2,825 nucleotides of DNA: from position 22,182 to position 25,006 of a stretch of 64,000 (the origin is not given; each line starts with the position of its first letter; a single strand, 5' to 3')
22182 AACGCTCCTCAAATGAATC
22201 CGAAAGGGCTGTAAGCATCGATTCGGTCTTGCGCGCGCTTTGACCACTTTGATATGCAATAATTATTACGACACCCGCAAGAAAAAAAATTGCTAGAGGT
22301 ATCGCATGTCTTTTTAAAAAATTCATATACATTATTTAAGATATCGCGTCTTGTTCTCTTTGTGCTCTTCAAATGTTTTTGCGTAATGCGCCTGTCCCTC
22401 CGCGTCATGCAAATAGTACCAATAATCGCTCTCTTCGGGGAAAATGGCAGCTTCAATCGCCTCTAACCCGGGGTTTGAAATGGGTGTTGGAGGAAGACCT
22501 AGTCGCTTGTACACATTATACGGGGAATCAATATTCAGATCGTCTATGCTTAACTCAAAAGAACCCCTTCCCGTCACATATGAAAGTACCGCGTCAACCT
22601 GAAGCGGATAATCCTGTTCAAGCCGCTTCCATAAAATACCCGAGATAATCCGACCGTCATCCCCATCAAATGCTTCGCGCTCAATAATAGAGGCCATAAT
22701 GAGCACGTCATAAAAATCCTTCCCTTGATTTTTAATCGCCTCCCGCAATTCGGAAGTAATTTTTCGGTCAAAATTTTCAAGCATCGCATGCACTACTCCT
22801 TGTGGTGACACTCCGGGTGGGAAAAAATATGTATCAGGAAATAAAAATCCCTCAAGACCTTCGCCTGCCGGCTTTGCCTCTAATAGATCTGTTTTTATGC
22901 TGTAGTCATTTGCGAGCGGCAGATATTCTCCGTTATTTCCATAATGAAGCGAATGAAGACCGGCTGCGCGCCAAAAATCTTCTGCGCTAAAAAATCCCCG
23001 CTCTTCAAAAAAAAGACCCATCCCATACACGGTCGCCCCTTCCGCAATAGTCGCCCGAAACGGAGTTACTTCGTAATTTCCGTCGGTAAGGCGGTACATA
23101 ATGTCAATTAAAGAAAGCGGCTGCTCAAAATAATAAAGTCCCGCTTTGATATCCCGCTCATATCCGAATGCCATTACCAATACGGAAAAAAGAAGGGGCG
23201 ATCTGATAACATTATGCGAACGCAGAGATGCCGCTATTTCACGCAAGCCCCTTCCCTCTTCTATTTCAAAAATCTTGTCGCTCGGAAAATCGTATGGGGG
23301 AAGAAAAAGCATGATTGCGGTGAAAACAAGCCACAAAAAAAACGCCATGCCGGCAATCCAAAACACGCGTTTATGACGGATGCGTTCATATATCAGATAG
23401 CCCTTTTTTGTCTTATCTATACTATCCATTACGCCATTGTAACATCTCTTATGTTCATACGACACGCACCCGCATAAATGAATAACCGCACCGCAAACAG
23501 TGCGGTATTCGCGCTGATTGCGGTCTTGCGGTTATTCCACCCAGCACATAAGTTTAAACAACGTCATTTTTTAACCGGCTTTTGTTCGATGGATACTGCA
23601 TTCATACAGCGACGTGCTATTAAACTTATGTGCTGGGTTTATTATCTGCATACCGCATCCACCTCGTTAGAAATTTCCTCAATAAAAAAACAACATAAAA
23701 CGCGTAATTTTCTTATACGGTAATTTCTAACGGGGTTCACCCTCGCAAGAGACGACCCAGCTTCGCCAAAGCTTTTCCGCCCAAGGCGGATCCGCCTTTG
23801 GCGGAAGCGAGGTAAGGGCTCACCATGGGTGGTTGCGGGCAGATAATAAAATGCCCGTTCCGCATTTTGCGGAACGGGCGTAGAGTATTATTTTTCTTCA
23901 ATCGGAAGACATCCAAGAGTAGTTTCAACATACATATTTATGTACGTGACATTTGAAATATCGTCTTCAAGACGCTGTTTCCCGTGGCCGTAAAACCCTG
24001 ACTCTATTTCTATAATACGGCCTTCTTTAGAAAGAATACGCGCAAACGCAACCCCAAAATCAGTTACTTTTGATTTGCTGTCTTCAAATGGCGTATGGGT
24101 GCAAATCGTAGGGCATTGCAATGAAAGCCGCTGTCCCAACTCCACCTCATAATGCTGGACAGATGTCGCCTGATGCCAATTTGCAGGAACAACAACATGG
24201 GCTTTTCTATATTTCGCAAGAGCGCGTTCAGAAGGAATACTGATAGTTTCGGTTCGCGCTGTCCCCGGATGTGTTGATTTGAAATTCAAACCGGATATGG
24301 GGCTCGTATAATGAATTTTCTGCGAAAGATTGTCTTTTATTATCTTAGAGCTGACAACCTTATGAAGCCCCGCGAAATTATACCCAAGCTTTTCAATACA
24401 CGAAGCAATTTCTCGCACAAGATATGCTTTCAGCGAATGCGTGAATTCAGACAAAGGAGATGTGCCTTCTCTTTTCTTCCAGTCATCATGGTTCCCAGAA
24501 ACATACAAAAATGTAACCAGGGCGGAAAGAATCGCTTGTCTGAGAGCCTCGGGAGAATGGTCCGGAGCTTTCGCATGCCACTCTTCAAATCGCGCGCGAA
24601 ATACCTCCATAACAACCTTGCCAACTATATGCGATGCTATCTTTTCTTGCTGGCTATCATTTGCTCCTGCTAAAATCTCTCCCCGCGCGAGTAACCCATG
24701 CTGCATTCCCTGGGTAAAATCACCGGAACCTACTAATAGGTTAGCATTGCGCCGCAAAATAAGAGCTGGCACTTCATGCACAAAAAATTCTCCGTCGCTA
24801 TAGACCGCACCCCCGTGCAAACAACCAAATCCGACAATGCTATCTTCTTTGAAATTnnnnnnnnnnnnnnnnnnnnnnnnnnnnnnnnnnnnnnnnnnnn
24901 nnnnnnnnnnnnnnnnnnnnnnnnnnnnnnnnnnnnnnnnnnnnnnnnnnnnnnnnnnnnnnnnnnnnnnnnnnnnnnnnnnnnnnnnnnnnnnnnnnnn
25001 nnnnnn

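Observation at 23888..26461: Orphan 857-aa protein with a degenerate Mre11/SbcD-like metallophosphoesterase core and ~500 aa of unrecognisable N-terminal sequence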

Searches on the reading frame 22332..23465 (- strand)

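Call 36: search_protein_families(library=pfam, proteins=[window:22332-23465:-], max_evalue=0.001)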
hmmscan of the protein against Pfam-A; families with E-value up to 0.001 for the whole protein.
window:22332-23465:- (377 aa): 1 family
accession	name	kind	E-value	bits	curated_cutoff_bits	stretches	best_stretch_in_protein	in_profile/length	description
PF02618.21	YceG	-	4.3e-69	233.5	32.4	1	66-373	1-274/275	YceG-like family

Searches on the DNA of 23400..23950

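Call 57: search_rna_families(source=window, start=23400, end=23950, threshold=evalue, max_evalue=1)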
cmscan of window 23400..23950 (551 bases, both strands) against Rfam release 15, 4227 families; matches with E-value up to 1: 2.
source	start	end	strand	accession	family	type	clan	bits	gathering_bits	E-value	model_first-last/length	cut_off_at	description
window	23540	23638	-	RF03715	mir-977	Gene; miRNA;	-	18.9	109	0.58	1-90/90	no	mir-977 microRNA precursor family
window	23775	23806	-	RF00984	mir-576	Gene; miRNA;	-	17.8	99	0.64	1-90/90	no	mir-576 microRNA precursor family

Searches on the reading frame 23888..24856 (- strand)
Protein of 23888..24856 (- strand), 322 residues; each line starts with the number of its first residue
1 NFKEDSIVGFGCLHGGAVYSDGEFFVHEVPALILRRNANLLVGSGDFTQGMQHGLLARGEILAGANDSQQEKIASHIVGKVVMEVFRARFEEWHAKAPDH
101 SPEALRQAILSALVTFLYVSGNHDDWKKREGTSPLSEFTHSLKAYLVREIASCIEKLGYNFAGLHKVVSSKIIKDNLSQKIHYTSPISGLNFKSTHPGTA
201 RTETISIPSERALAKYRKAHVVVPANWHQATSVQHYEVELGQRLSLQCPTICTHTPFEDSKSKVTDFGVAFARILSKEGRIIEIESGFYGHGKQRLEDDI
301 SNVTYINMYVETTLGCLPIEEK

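Call 45: search_solved_structures(query=A4, max_evalue=10, show_alignments=3)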
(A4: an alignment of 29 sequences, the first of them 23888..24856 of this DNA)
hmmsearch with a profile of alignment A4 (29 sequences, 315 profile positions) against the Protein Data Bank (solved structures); distinct sequences matched with E-value up to 10: 0.

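Call 46: search_protein_families(library=pfam, alignment_id=A4, max_evalue=10)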
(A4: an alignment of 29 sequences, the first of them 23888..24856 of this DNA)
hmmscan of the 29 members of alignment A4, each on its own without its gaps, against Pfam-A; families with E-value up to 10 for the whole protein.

A. member 1, window:23888-24856:- (322 aa): 1 family
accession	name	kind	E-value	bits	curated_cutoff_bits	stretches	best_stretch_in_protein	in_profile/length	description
PF00574.28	CLP_protease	-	0.2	11.9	20.2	1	239-307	97-165/182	Clp protease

B. families by the number of members that match (of 29 scanned): 14 families
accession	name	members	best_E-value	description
PF00149.33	Metallophos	12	0.00039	Calcineurin-like phosphoesterase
PF05491.19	RuvB_C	1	0.034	RuvB C-terminal winged helix domain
PF16488.10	ArgoL2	1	0.055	Argonaute linker 2 domain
PF20822.2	Cmr2_hel_dom1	1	0.08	CRISPR RNA silencing complex Cmr2 subunit, first helical domain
PF08153.17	NGP1NT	1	0.1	NGP1NT (NUC091) domain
PF17093.10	PBP_N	1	0.12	Penicillin-binding protein N-terminus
PF17122.11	zf-C3H2C3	1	0.13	Zinc-finger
PF14659.12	Phage_int_SAM_3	1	0.13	Phage integrase, N-terminal SAM-like domain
PF13383.12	Methyltransf_22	1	0.15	Methyltransferase domain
PF23110.1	H1_KCTD8_12_16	1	0.18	KCTD8/12/16 H1 domain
PF00574.28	CLP_protease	1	0.2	Clp protease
PF02561.19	FliS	1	0.2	Flagellar protein FliS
PF05426.18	Alginate_lyase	1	0.22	Alginate lyase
PF10791.14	F1F0-ATPsyn_F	1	0.22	Mitochondrial F1-F0 ATP synthase subunit F of fungi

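Call 83: find_homologous_proteins(query=A4, max_evalue=0.001)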
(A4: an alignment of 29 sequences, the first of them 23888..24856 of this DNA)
Query A4 (29 sequences) (322 aa, profile of the alignment): 1 proteins with E <= 0.001 among 8000 candidates.
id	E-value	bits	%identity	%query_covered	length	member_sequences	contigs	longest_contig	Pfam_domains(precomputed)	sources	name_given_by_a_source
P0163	4.2e-49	186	26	84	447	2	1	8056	-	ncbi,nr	ncbi:MAG: hypothetical protein HYW78_02875, partial [Parcubacteria group bacterium]|nr:hypothetical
